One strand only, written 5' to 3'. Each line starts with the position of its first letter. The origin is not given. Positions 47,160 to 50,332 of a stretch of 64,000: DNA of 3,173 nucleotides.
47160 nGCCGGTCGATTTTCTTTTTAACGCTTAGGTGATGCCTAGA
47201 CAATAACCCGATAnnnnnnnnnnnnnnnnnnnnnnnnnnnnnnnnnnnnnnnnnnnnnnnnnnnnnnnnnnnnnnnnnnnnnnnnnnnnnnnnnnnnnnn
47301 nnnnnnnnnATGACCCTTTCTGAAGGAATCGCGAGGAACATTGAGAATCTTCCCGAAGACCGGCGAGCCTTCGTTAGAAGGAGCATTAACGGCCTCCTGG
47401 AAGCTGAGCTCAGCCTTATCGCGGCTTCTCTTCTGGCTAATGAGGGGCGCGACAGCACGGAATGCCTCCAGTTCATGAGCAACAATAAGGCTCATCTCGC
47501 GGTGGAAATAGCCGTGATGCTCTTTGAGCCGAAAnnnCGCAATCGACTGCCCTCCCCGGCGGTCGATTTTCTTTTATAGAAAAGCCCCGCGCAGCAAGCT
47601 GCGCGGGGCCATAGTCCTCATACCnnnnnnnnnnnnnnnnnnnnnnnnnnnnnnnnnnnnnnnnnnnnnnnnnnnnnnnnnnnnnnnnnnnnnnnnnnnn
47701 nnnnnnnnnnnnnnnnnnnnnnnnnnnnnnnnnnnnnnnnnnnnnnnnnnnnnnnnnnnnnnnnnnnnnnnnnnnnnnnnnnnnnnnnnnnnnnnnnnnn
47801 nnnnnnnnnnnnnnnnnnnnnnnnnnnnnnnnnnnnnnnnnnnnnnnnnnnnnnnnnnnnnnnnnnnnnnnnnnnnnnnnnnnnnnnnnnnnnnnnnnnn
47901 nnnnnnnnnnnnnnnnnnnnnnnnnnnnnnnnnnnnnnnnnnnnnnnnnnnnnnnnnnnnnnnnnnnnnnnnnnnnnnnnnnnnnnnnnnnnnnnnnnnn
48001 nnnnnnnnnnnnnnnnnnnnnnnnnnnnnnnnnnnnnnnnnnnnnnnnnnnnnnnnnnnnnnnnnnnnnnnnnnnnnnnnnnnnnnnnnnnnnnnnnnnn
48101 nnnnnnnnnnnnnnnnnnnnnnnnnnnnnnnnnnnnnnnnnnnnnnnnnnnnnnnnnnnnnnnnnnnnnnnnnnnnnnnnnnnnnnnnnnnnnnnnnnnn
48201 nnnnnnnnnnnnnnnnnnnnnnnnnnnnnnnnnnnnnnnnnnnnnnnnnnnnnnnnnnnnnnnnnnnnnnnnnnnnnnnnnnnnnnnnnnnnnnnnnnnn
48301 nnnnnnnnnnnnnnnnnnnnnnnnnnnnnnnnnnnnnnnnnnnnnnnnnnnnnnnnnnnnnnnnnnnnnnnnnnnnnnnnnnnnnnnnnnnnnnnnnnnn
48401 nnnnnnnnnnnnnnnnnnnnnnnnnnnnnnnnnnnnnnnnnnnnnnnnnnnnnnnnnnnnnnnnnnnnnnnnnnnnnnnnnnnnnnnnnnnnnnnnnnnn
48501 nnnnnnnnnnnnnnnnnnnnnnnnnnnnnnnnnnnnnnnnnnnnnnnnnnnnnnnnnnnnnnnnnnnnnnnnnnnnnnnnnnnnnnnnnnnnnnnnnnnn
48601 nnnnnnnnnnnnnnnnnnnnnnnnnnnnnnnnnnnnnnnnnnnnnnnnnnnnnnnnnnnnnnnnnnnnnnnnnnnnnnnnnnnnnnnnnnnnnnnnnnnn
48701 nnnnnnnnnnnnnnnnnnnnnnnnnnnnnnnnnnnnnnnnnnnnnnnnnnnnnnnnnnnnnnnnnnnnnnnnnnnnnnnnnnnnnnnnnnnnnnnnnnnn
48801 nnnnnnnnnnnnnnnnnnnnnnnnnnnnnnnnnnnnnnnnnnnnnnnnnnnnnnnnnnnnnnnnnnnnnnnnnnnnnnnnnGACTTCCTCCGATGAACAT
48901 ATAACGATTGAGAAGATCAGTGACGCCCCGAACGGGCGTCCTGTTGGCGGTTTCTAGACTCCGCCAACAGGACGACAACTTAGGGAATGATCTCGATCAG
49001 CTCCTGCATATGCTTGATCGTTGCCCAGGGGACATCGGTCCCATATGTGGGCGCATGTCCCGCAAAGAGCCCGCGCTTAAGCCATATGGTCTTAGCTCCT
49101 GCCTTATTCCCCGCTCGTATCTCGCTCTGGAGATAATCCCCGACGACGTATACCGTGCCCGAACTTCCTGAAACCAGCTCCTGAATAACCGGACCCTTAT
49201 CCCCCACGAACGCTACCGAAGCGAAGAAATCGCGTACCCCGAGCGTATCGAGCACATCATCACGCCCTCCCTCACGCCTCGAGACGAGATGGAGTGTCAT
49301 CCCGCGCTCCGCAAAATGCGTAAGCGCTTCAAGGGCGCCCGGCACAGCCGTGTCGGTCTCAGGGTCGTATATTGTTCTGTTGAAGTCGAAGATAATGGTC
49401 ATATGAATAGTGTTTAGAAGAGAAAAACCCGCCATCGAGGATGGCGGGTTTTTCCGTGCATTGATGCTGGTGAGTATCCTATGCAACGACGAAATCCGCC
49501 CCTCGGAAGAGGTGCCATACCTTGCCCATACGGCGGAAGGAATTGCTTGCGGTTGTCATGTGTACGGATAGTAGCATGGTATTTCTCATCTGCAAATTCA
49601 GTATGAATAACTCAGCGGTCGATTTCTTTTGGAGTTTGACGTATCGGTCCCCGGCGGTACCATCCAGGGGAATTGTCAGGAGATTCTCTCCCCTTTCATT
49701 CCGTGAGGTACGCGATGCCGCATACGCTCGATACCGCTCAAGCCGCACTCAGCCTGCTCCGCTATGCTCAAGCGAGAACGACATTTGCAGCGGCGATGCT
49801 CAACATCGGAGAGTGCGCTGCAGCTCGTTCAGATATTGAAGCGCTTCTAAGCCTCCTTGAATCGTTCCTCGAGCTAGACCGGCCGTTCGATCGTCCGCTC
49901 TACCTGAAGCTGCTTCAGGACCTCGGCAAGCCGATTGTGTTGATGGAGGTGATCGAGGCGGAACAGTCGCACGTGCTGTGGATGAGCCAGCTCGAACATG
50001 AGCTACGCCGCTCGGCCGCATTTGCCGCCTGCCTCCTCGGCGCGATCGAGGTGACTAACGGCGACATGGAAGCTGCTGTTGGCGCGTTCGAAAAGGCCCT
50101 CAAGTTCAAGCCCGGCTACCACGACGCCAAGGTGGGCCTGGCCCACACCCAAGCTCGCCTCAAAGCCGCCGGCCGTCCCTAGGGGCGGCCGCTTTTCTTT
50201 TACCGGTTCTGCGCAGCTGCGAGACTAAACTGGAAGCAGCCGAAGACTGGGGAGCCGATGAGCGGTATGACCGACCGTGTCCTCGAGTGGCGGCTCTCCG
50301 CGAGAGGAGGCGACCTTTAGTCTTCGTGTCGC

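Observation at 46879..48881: Duplicated small genes with conserved stop-codon-in-hairpin terminators, convergent with an ATP-grasp-like (apparently permuted) enzyme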

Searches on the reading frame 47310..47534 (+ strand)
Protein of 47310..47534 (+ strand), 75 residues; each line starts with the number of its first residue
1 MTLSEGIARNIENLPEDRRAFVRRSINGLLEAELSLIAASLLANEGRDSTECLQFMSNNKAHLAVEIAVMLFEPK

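Call 45: search_protein_families(library=phrogs, proteins=[window:47310-47534:+], max_evalue=1)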
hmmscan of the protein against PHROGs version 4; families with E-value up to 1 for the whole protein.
window:47310-47534:+ (75 aa): 0 families

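Call 46: search_protein_families(library=padloc, proteins=[window:47310-47534:+], max_evalue=1)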
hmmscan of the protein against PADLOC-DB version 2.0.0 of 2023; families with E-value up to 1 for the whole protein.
window:47310-47534:+ (75 aa): 0 families

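Call 52: predict_structure(alignment_id=A6)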
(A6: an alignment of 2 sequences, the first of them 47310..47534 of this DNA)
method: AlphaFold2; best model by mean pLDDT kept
length: 75 residues; sequences in the alignment: 2
mean_pLDDT: 79.5   pTM: 0.56
mean pLDDT of the five models: 79.5, 76.6, 72.5, 71.7, 68.2
residues with pLDDT >= 90: 7; 70-90: 55; 50-70: 13; < 50: 0
segments of 3 or more residues with pLDDT < 50: none
pLDDT, mean of each block of 10 residues (from residue 1): 76 85 83 86 90 76 71 60
secondary structure, 60 per line:
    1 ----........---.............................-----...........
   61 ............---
elements in order: H5-12 H16-44 H50-72

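Call 54: fold_search(model_id=the predicted structure, library=pdb)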
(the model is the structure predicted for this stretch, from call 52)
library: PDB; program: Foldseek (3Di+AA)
matches with E <= 10: 75; with E <= 0.001: 0
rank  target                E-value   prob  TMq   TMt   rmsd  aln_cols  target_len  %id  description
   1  6ahx                  1.8e+00  0.41  0.39  0.47   3.4        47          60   28  Copper-Sensing Operon Regulator Protein (CsoRGz) (released 2019-10-23)
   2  4ac8_B                2.1e+00  0.21  0.38  0.13   6.7        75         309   20  R2-like ligand binding Mn-Fe oxidase from M. tuberculosis with an organized C-terminal helix (released 2012-09-26)
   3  5me8_A                2.6e+00  0.18  0.46  0.35   6.1        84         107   20  N-terminal domain of the human tumor suppressor ING5 (released 2018-03-14)
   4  4m1p                  3.2e+00  0.20  0.42  0.36   3.8        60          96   13  Crystal structure of the copper-sensing repressor CsoR with Cu(I) from Geobacillus thermodenitrificans NG80-2 (released 2014-05-21)
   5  6he1_A                3.4e+00  0.51  0.60  0.12   9.0        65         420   17  Pseudomonas aeruginosa Seryl-tRNA Synthetase in Complex with 5'-O-(N-(L-seryl)-sulfamoyl)N3-methyluridine (released 2019-12-04)
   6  6hdz_A                3.6e+00  0.51  0.61  0.12   9.1        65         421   17  Pseudomonas aeruginosa Seryl-tRNA Synthetase in Complex with 5'-O-(N-(L-seryl)-Sulfamoyl)uridine (released 2019-12-04)
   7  7mq2_A                3.6e+00  0.25  0.39  0.39   3.5        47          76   15  C9A Streptococcus pneumoniae CstR in the reduced state, space group P21 (released 2022-03-09)
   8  8cok_A                3.6e+00  0.16  0.47  0.37   7.8        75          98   19  Structural analysis of ING3 protein and its binding to histone H3 (released 2023-05-17)
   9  6he3_A                3.8e+00  0.47  0.61  0.12   9.1        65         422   17  Pseudomonas aeruginosa Seryl-tRNA Synthetase in Complex with 5'-O-(N-(L-seryl)-sulfamoyl)cytidine (released 2019-12-04)
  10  5lcy_A                3.8e+00  0.16  0.45  0.39   3.8        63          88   17  Formaldehyde-Responsive Regulator FrmR E64H variant from Salmonella enterica serovar Typhimurium (released 2016-08-10)
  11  9div_E                3.8e+00  0.12  0.41  0.28   8.8        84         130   11  The crystal structure of de novo designed ChuA binding protein C8 (released 2025-05-21)
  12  8bd3_U                4.3e+00  0.15  0.42  0.26   3.7        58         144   19  Cryo-EM structure of the Photosystem II - LHCII supercomplex from Chlorella ohadi (released 2023-08-09)
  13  6y07_MODEL_1_A        4.3e+00  0.10  0.37  0.24   8.3        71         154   18  Designing a Granulopoietic Protein by Topological Rescaffolding 1: Sohair (released 2020-03-18)
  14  6dv9_F                4.3e+00  0.08  0.29  0.15   9.5        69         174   16  Crystal structure of Mycobacterium tuberculosis transcription initiation complex(ECF sigma factor L) containing 5nt RN (released 2019-02-20)
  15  9wfa                  4.6e+00  0.16  0.51  0.20   4.7        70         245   21  Cryo-EM structure of psXR (released 2026-03-18)
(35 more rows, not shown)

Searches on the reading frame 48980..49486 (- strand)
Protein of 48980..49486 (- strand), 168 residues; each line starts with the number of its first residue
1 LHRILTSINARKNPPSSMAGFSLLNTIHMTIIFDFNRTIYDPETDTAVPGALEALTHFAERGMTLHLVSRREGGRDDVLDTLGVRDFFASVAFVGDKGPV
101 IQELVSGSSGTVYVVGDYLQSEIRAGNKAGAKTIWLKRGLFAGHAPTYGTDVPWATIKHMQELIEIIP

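Call 3: search_protein_families(library=pfam, proteins=[window:48980-49486:-], max_evalue=1)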
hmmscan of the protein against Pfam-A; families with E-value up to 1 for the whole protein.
window:48980-49486:- (168 aa): 5 families
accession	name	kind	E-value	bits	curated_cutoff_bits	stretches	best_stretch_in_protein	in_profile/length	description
PF13242.12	Hydrolase_like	-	1.1e-05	25.7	22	1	109-142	21-54/75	HAD-hyrolase-like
PF13419.12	HAD_2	-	0.0051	17.4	23.8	1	40-135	74-177/178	Haloacid dehalogenase-like hydrolase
PF09419.16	PGP_phosphatase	-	0.0067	16.5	20.4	1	109-140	136-167/168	Mitochondrial PGP phosphatase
PF00702.32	Hydrolase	-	0.02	15.7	26.4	1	39-130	91-191/191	haloacid dehalogenase-like hydrolase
PF03767.20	Acid_phosphat_B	-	0.24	11.3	27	1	43-74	117-148/230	HAD superfamily, subfamily IIIB (Acid phosphatase)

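Call 4: search_protein_families(library=ncbifam, proteins=[window:48980-49486:-], max_evalue=1)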
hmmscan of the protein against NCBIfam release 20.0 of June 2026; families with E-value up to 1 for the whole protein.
window:48980-49486:- (168 aa): 11 families
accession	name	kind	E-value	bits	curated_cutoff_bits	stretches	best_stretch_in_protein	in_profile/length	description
TIGR02253.1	CTE7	subfamily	2.2e-06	27.6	169.75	1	111-163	170-220/221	TIGR02253 family HAD-type hydrolase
TIGR01668.1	YqeG_hyp_ppase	hypoth_equivalog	1.5e-05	24.6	89.1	1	30-139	27-138/170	YqeG family HAD IIIA-type phosphatase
TIGR01460.1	HAD-SF-IIA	subfamily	0.00017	21.5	100.15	1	111-138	218-245/246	HAD-IIA family hydrolase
NF006976.0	PRK09449.1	equivalog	0.0037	16.8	183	1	110-139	169-198/225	pyrimidine 5'-nucleotidase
TIGR01662.1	HAD-SF-IIIA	subfamily_domain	0.0053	16.8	44.6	1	109-138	111-140/141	HAD-IIIA family hydrolase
TIGR02254.1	YjjG_YfnB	equivalog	0.0056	16.2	159.9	1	111-166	171-222/223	YjjG family noncanonical pyrimidine nucleotidase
TIGR01459.1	HAD-SF-IIA-hyp4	hypoth_equivalog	0.0074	15.7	103.75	1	107-136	211-240/242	TIGR01459 family HAD-type hydrolase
NF052576.1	PymNtasePynAStpc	equivalog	0.0084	15.7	350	1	109-166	173-226/229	pyrimidine 5'-nucleotidase PynA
NF007762.0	PRK10444.1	equivalog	0.02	14.5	368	1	107-139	191-223/250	HAD-IIA family hydrolase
NF053830.1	RUBPPhHalo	equivalog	0.03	14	330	1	111-167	178-234/234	ribulose-1,5-bisphosphate 5-phosphatase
TIGR01456.1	CECR5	hypoth_equivalog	0.1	11.4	139.25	1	111-144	265-298/321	TIGR01456 family HAD-type hydrolase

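Call 23: search_solved_structures(query=A2, max_evalue=0.01)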
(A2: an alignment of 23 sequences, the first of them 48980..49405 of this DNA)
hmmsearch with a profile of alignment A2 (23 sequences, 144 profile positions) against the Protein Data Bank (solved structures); distinct sequences matched with E-value up to 0.01: 60.
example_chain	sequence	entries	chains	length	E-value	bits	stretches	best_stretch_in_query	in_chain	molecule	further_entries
2hoq_A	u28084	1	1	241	5.3e-13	52.2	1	22-143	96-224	Putative HAD-hydrolase PH1655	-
3pdw_A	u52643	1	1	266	4.9e-11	45.8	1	68-143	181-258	Uncharacterized hydrolase yutF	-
3ed5_A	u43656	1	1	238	6.2e-10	42.2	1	17-143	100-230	YfnB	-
3i76_A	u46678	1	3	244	6.7e-10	42.1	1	17-143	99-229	Putative HAD-hydrolase yfnB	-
1zjj_A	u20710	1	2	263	1.3e-06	31.5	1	65-142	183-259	hypothetical protein PH1952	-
2ho4_A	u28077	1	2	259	3e-06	30.3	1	65-142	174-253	Haloacid dehalogenase-like hydrolase domain containing 2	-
2fi1_A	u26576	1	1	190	6.2e-06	29.2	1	20-109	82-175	hydrolase, haloacid dehalogenase-like family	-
3qnm_A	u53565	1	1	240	6.6e-06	29.2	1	16-142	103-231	Haloacid dehalogenase-like hydrolase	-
4bx0_A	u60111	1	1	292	1.9e-05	27.7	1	66-116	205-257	PYRIDOXAL PHOSPHATE PHOSPHATASE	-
8qfw_A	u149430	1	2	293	2e-05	27.6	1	66-116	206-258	Chronophin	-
4bx2_A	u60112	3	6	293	2.1e-05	27.5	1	66-116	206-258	PYRIDOXAL PHOSPHATE PHOSPHATASE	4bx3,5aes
5gyn_A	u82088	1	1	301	2.3e-05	27.4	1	66-116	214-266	Pyridoxal phosphate phosphatase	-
8bp1_A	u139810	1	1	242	2.5e-05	27.3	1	20-143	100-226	BHMeHis1.0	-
7o1d_A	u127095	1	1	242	2.5e-05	27.3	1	20-143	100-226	BH32.7 protein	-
4bkm_A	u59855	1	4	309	3.3e-05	26.9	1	67-116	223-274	PYRIDOXAL PHOSPHATE PHOSPHATASE, PHOSPHOGLYCOLATE PHOSPHATASE, PYRIDOXAL PHOSPHATE PHOSPHA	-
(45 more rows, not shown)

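Call 45: search_protein_families(library=phrogs, proteins=[window:48980-49405:-], max_evalue=1)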
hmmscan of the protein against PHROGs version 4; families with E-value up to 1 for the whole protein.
window:48980-49405:- (141 aa): 1 family
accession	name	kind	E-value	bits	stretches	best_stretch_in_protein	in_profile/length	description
phrog_1238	-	moron, auxiliary metabolic gene and host takeover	0.018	15.7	1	2-48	23-73/155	phosphoheptose isomerase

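Call 46: search_protein_families(library=padloc, proteins=[window:48980-49405:-], max_evalue=1)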
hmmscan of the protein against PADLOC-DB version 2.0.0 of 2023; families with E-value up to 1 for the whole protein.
window:48980-49405:- (141 aa): 0 families

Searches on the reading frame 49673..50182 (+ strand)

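Call 3: search_protein_families(library=pfam, proteins=[window:49673-50182:+], max_evalue=1)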
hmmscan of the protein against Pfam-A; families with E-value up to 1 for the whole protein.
window:49673-50182:+ (169 aa): 10 families
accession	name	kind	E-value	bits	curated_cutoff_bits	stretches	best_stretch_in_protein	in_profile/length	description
PF23914.1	TPR_CcmH_CycH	-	2.1e-05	24.8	42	1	120-161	54-95/158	Cytochrome c-type biogenesis protein H TPR domain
PF14559.12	TPR_19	-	0.00011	22.8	25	1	129-163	4-38/68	Tetratricopeptide repeat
PF13424.12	TPR_12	-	0.00038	21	30.1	1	113-145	42-74/77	Tetratricopeptide repeat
PF13428.12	TPR_14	-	0.0009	20.1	23.5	1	122-157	7-42/44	Tetratricopeptide repeat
PF00515.34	TPR_1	-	0.0019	18.4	27.8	1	118-149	3-34/34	Tetratricopeptide repeat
PF13830.11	DUF4192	-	0.0031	18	27.8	1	32-150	181-305/321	Domain of unknown function (DUF4192)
PF07719.23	TPR_2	-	0.0037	17.7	27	1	117-148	2-33/34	Tetratricopeptide repeat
PF13181.12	TPR_8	-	0.0038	17.7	25.7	1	120-147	5-32/34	Tetratricopeptide repeat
PF13432.12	TPR_16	-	0.049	14.5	32.7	1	118-149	33-64/65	Tetratricopeptide repeat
PF13414.12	TPR_11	-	0.17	12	26.8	1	125-162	3-40/42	TPR repeat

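Call 4: search_protein_families(library=ncbifam, proteins=[window:49673-50182:+], max_evalue=1)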
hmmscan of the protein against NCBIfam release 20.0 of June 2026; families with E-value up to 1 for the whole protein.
window:49673-50182:+ (169 aa): 3 families
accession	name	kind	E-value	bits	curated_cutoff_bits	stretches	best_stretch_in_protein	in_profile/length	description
TIGR02521.1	type_IV_pilW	equivalog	0.00063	19.4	154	1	116-164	31-79/234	type IV pilus biogenesis/stability protein PilW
TIGR02917.1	PEP_TPR_lipo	equivalog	0.0011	16.9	312.2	1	120-160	469-509/899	XrtA/PEP-CTERM system TPR-repeat protein PrsT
NF047507.1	TPR_BatC_Lepto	exception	0.069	12.6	175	1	106-159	89-139/214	TPR repeat-containing protein BatC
